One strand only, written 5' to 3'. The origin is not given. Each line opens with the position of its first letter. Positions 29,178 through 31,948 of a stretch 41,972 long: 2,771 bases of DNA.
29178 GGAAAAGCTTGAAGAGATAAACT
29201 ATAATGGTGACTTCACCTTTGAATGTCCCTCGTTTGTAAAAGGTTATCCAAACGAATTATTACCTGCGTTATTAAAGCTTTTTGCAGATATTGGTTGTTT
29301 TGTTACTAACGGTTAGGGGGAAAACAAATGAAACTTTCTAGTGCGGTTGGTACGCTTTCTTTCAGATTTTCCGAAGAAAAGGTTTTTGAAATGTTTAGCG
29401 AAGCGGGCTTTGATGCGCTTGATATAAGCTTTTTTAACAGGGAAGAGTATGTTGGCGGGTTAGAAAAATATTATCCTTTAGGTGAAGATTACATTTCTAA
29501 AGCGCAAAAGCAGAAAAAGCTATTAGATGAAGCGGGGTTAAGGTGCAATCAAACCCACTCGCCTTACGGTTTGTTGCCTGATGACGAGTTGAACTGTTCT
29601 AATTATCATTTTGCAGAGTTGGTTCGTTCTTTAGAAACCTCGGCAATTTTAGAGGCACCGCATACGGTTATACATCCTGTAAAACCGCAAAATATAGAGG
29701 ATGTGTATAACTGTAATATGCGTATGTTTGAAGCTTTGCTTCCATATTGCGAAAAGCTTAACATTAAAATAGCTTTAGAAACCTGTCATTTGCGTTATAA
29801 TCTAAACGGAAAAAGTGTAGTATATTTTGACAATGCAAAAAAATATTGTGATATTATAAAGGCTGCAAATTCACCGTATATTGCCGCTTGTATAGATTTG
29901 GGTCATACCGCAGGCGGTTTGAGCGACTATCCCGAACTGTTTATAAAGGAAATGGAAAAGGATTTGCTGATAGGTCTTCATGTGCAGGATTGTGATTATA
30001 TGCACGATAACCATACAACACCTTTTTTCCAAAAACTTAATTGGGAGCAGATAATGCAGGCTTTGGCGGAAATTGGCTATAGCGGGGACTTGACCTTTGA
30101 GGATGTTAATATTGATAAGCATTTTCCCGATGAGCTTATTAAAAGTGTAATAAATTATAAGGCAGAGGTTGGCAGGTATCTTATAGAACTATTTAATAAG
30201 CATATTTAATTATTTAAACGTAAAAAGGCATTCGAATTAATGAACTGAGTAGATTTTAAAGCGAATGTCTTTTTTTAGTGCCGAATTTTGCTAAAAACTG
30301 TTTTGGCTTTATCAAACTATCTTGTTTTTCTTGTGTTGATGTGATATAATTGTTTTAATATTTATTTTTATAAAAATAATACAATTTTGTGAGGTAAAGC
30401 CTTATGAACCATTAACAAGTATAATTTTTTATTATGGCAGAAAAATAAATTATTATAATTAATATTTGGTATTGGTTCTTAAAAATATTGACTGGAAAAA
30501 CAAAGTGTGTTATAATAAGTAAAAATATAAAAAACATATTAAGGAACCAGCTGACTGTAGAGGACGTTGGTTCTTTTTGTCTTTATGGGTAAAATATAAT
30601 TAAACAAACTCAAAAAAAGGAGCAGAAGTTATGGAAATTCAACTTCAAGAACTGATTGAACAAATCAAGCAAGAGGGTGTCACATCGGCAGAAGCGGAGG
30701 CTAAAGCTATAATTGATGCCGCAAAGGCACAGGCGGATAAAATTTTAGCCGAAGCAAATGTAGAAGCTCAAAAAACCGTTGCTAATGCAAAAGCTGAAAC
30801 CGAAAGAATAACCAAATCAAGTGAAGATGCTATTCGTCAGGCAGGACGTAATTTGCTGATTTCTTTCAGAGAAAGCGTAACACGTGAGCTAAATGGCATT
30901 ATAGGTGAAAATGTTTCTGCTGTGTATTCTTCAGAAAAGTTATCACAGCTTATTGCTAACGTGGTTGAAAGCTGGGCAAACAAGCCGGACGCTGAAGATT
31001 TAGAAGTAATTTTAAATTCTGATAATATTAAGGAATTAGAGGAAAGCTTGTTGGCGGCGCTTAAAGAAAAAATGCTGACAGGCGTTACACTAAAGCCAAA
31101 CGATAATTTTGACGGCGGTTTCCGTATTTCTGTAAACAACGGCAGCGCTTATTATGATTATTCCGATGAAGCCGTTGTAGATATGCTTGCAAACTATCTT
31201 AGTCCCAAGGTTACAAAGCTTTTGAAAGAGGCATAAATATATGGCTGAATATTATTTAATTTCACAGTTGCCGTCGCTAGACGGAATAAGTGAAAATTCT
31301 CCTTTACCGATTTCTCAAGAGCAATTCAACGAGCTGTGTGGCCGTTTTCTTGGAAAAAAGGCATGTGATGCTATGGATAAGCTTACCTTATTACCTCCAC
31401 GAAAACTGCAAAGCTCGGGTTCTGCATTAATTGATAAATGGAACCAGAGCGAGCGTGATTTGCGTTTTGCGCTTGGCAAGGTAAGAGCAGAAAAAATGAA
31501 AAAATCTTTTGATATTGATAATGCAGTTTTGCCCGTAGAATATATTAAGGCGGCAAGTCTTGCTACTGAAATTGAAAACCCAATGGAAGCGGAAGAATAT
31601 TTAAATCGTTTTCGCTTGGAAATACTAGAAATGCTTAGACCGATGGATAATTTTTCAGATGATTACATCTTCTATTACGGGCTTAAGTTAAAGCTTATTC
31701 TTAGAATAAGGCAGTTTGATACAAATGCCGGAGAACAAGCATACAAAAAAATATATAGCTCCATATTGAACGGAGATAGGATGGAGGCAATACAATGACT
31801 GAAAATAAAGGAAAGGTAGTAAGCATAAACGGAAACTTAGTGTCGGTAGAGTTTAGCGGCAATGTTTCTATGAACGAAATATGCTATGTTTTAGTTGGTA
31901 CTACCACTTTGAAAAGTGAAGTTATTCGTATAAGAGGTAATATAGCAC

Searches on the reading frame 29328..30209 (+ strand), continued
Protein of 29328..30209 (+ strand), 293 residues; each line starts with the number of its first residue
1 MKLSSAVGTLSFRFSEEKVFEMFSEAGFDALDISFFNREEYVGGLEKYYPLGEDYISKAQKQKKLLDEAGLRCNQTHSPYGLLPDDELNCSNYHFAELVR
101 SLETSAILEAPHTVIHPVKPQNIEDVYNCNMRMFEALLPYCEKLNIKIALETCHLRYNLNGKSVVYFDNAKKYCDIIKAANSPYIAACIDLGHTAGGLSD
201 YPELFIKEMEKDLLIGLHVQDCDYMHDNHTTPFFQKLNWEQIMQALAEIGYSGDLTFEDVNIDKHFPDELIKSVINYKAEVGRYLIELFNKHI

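Call 49: find_encoding_contigs(protein=P0155, flank=8000, max_places=1)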
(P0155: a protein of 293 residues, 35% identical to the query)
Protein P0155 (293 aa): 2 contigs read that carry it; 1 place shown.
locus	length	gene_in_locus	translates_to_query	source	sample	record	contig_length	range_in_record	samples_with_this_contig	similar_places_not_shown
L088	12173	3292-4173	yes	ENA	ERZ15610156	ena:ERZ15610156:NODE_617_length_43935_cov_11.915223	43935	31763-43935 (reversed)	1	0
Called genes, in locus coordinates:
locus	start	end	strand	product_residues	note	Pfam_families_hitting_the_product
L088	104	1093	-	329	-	PF14606:Lipase_GDSL_3, PF13472:Lipase_GDSL_2 (weak)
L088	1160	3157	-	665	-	PF02922:CBM_48, PF00128:Alpha-amylase, PF02806:Alpha-amylase_C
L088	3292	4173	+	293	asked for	PF01261:AP_endonuc_2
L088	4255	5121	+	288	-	PF02645:DegV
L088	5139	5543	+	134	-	PF12953:DUF3842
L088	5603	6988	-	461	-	PF01554:MatE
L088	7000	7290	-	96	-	-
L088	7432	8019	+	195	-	PF01726:LexA_DNA_bind, PF09339:HTH_IclR (faint), PF00717:Peptidase_S24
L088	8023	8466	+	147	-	PF00075:RNase_H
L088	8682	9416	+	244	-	PF03591:AzlC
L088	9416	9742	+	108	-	PF05437:AzlD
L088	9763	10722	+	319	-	PF00710:Asparaginase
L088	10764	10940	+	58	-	-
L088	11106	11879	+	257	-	PF13349:DUF4097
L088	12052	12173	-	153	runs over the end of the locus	PF01451:LMWPc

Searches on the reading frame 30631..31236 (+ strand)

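Call 5: search_protein_families(library=pfam, proteins=[window:30631-31236:+], max_evalue=0.01)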
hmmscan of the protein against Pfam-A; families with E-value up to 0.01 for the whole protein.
window:30631-31236:+ (201 aa): 3 families
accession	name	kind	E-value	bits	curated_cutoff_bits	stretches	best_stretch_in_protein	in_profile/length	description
PF12072.13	RNase_Y_N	-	0.00012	22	32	1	10-74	22-86/201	RNase Y N-terminal region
PF03179.20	V-ATPase_G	-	0.0015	19.5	28.6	1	19-111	11-101/105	Vacuolar (H+)-ATPase G subunit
PF05103.18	DivIVA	-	0.0056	17.1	28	0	13-70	65-122/131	DivIVA protein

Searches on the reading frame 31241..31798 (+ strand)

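Call 5: search_protein_families(library=pfam, proteins=[window:31241-31798:+], max_evalue=0.01)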
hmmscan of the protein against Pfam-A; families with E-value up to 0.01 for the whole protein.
window:31241-31798:+ (185 aa): 2 families
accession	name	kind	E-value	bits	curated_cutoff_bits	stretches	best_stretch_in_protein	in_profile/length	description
PF10962.13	DUF2764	-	1.2e-08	35.4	24.1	1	106-175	198-267/271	Protein of unknown function (DUF2764)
PF10037.15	MRP-S27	-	0.0083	15.6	25.9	1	54-125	26-95/393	Mitochondrial 28S ribosomal protein S27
